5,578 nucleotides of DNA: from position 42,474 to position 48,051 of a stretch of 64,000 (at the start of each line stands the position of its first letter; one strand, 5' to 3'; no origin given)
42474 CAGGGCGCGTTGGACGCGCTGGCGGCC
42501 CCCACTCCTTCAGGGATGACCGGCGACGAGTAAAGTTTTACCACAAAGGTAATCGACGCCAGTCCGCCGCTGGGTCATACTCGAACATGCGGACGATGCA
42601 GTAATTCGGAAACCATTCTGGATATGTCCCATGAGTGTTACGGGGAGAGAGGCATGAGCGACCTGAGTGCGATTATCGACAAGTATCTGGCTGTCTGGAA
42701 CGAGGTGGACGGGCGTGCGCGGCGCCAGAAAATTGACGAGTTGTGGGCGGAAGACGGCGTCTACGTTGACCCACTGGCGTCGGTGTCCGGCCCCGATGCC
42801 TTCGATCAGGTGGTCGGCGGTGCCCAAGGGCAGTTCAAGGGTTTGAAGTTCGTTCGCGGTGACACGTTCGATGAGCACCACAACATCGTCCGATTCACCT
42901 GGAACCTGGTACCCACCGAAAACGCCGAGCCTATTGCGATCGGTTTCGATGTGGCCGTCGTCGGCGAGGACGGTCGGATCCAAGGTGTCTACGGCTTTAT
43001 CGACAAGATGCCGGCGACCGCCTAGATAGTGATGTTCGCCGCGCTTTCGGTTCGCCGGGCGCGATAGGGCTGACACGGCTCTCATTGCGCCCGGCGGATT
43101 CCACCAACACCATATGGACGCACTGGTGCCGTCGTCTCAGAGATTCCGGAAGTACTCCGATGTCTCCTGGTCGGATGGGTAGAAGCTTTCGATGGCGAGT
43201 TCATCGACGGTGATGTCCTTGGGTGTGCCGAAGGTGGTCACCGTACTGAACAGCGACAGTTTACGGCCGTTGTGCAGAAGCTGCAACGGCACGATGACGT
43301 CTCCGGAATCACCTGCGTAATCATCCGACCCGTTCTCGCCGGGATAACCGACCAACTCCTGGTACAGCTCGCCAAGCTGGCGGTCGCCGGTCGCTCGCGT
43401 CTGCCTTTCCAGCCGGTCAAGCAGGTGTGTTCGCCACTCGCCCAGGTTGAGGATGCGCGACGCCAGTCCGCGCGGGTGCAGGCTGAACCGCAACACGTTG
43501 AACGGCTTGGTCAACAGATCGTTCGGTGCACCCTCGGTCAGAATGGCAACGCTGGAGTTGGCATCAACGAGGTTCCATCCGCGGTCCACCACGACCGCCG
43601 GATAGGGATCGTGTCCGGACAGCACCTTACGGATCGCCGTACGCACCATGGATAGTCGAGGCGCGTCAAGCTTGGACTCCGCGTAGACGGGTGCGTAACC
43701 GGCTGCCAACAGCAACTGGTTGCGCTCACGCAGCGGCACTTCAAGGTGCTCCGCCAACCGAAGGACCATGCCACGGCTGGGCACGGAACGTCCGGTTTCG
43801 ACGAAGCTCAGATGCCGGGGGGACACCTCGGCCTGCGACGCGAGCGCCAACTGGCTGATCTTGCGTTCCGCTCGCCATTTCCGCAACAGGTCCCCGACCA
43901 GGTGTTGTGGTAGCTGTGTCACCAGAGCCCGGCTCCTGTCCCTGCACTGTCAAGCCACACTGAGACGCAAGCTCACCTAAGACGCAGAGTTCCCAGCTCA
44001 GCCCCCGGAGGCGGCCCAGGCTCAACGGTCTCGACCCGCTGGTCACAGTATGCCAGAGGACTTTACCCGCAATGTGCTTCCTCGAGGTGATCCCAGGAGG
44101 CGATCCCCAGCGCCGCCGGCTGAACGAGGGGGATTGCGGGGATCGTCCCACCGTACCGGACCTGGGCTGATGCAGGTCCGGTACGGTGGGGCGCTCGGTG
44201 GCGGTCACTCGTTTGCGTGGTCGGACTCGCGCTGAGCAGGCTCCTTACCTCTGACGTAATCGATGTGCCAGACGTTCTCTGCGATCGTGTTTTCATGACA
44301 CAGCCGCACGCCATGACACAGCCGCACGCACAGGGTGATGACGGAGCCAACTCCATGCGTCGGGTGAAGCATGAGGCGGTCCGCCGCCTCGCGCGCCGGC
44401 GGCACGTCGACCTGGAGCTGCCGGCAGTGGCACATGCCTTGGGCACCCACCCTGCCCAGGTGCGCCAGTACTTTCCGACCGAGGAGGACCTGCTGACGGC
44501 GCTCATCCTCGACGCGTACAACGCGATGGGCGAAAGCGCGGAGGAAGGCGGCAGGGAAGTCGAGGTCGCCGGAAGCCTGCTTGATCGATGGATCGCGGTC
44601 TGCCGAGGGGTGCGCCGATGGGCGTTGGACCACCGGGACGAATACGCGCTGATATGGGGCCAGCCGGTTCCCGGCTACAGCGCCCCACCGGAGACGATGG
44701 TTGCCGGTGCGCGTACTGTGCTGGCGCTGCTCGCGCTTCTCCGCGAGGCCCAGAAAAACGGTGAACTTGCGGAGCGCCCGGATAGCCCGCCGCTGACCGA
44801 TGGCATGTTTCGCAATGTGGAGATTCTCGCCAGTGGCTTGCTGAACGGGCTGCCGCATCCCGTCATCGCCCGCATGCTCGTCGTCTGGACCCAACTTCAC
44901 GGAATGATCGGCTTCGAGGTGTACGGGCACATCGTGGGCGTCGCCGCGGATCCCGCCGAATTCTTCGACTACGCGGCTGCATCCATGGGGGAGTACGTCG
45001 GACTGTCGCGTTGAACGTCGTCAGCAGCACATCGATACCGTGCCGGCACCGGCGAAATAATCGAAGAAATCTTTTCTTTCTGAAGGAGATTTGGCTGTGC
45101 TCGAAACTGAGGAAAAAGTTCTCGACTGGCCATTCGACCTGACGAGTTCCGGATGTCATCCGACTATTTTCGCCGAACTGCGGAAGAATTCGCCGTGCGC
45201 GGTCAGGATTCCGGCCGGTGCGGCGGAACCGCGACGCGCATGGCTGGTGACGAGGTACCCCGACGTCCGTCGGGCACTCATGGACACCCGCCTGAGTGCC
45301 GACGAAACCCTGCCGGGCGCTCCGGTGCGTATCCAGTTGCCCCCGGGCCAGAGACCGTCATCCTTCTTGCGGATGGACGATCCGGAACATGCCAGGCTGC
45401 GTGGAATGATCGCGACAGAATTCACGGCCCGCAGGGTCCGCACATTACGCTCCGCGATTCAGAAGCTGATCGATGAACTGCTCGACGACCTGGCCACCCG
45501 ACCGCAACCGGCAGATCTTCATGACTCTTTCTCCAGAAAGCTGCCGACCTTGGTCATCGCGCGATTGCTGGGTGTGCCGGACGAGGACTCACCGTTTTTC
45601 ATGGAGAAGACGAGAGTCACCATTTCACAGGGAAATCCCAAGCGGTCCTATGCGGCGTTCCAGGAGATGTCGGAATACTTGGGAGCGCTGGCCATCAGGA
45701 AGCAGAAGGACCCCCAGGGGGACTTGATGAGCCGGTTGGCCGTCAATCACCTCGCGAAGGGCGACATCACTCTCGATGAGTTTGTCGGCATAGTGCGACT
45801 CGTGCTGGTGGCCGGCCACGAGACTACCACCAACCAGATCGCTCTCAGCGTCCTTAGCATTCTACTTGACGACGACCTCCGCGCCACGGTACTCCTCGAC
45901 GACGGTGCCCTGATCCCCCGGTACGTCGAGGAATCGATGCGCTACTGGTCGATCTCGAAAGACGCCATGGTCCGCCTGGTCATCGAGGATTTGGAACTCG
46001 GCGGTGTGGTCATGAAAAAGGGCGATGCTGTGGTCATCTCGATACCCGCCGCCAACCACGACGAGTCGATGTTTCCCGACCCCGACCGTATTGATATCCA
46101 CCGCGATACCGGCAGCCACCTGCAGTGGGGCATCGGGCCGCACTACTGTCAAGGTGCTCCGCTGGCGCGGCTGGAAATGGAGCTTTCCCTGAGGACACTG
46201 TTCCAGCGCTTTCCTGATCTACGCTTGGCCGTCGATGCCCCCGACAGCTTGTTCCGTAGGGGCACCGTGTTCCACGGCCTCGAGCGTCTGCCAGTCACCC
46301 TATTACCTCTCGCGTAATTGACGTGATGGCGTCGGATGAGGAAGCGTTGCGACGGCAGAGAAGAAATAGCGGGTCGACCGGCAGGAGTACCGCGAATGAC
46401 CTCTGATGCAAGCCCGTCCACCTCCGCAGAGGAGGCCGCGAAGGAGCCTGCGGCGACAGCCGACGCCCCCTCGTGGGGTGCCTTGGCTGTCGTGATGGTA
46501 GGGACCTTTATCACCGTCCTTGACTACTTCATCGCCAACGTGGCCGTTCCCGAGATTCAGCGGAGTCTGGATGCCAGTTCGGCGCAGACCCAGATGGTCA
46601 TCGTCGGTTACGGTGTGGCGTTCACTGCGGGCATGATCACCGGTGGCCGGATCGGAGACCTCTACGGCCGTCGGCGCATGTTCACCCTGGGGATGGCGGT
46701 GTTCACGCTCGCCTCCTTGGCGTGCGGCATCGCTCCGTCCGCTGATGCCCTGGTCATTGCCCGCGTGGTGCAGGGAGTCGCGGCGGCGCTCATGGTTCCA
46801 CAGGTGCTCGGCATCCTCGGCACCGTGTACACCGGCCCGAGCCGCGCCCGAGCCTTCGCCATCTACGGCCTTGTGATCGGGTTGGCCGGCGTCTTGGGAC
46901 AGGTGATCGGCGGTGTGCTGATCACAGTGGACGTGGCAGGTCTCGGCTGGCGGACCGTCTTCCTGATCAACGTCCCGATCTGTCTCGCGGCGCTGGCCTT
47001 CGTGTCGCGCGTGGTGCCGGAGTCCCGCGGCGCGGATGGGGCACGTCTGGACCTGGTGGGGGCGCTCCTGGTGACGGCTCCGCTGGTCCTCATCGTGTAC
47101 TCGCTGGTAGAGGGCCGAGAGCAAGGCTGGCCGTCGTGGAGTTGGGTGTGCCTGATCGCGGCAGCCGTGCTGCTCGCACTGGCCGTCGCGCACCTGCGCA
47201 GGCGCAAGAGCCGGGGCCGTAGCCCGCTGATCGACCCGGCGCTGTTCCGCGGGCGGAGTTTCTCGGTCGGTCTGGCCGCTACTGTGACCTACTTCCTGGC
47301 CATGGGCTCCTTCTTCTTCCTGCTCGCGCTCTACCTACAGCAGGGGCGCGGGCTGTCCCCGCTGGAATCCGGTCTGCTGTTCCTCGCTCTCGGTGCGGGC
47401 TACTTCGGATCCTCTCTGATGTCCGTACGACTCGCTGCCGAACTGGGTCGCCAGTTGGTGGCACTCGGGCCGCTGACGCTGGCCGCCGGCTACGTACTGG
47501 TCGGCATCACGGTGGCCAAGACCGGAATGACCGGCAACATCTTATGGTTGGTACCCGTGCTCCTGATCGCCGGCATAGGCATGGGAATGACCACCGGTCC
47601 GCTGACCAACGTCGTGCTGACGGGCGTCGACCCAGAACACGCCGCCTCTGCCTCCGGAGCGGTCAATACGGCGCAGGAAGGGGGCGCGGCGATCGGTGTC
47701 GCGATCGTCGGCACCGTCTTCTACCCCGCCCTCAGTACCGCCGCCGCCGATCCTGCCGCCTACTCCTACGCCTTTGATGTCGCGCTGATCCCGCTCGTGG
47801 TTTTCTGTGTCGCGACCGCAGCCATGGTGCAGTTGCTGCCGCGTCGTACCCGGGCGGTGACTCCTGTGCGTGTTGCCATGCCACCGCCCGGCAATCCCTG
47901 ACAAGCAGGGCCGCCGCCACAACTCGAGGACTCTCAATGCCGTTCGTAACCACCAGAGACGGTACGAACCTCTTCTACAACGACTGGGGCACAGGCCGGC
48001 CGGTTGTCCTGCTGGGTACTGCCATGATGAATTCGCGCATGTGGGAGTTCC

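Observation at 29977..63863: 34-kb island: a valanimycin-type N-N/azoxy toolkit grafted onto dedicated fatty-acid and polyketide machinery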

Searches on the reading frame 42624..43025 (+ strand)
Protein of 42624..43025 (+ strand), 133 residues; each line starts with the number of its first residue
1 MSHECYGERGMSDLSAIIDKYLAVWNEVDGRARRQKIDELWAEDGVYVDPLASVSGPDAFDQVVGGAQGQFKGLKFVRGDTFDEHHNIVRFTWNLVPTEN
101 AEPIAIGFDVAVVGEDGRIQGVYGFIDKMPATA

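Call 6: search_protein_families(library=pfam, proteins=[window:42624-43025:+], max_evalue=0.01)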
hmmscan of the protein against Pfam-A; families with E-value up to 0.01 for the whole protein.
window:42624-43025:+ (133 aa): 1 family
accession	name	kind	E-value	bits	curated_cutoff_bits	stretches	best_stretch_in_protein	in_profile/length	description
PF12680.13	SnoaL_2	-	1.3e-08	35.8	27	1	19-120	2-100/102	SnoaL-like domain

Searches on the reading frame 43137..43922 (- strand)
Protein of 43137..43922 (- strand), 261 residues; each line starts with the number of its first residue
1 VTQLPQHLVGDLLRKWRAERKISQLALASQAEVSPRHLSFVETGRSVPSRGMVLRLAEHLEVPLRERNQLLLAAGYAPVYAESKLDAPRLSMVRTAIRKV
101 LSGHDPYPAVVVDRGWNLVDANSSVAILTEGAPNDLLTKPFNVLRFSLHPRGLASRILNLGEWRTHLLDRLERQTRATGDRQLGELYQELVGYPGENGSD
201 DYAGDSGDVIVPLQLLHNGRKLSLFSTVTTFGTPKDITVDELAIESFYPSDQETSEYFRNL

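Call 6: search_protein_families(library=pfam, proteins=[window:43137-43922:-], max_evalue=0.01)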
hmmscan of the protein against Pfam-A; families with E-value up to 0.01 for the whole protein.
window:43137-43922:- (261 aa): 4 families
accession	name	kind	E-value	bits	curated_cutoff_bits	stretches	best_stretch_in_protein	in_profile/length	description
PF17765.7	MLTR_LBD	-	5e-22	79.2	26.3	1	93-261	1-168/168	MmyB-like transcription regulator ligand binding domain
PF13560.12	HTH_31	-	1.1e-11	45.3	27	1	10-70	3-64/64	Helix-turn-helix domain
PF01381.28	HTH_3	-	2.8e-10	40.5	23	1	13-66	1-54/55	Helix-turn-helix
PF12844.13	HTH_19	-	9e-08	32.4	30.2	1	10-64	1-55/64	Helix-turn-helix domain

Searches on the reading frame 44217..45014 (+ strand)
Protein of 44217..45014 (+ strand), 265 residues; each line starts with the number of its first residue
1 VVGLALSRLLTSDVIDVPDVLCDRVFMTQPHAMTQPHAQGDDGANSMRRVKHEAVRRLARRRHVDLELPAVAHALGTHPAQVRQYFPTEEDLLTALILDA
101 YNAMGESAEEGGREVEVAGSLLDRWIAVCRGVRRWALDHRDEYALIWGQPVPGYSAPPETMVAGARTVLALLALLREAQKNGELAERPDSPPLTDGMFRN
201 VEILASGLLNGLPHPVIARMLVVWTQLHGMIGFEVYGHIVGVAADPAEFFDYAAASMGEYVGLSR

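Call 6: search_protein_families(library=pfam, proteins=[window:44217-45014:+], max_evalue=0.01)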
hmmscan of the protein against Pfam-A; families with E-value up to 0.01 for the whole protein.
window:44217-45014:+ (265 aa): 1 family
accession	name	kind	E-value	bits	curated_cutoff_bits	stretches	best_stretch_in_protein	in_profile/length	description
PF13305.11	TetR_C_33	-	6.5e-24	85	26.8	1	125-255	1-101/103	Tetracyclin repressor-like, C-terminal domain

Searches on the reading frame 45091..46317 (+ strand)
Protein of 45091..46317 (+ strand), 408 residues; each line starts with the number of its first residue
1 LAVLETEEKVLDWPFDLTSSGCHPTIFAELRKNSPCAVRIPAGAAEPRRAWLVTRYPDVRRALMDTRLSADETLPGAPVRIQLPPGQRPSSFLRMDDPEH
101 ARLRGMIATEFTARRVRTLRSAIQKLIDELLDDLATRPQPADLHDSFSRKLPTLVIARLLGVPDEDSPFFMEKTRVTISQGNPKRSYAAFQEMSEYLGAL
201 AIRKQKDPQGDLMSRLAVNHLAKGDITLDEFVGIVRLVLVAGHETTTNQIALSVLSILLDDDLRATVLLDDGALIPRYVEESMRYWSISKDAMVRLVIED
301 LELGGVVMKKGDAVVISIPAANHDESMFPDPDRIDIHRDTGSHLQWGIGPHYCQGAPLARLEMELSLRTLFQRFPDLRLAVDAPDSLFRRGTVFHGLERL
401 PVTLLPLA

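Call 6: search_protein_families(library=pfam, proteins=[window:45091-46317:+], max_evalue=0.01)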
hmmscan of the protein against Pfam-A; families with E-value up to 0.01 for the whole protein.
window:45091-46317:+ (408 aa): 1 family
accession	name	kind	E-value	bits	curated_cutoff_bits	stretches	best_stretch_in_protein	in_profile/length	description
PF00067.27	p450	-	5.1e-22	78.7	22.8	1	277-374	326-432/462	Cytochrome P450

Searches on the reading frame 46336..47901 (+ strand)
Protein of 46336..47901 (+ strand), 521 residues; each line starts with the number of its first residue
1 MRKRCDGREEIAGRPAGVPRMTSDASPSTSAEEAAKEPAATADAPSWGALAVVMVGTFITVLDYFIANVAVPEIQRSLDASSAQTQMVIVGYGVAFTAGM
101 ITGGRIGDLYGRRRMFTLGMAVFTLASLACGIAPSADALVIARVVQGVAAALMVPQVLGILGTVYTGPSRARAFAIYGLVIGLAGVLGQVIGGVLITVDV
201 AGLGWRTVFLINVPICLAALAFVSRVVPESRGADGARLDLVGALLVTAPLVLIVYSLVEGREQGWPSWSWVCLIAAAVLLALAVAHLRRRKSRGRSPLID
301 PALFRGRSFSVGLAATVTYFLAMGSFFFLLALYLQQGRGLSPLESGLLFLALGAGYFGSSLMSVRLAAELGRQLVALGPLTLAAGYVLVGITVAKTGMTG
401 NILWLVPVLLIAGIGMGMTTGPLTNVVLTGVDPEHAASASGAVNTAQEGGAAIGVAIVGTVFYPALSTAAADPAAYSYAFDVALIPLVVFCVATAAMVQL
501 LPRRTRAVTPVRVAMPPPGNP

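Call 6: search_protein_families(library=pfam, proteins=[window:46336-47901:+], max_evalue=0.01)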
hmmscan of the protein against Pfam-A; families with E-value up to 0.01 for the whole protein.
window:46336-47901:+ (521 aa): 2 families
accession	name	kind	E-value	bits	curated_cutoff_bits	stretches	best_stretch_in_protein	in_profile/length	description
PF07690.21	MFS_1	-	2.7e-48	165.1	33.4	1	54-454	2-346/347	Major Facilitator Superfamily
PF00083.30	Sugar_tr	-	4.2e-05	23.1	22.3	1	55-230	19-194/452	Sugar (and other) transporter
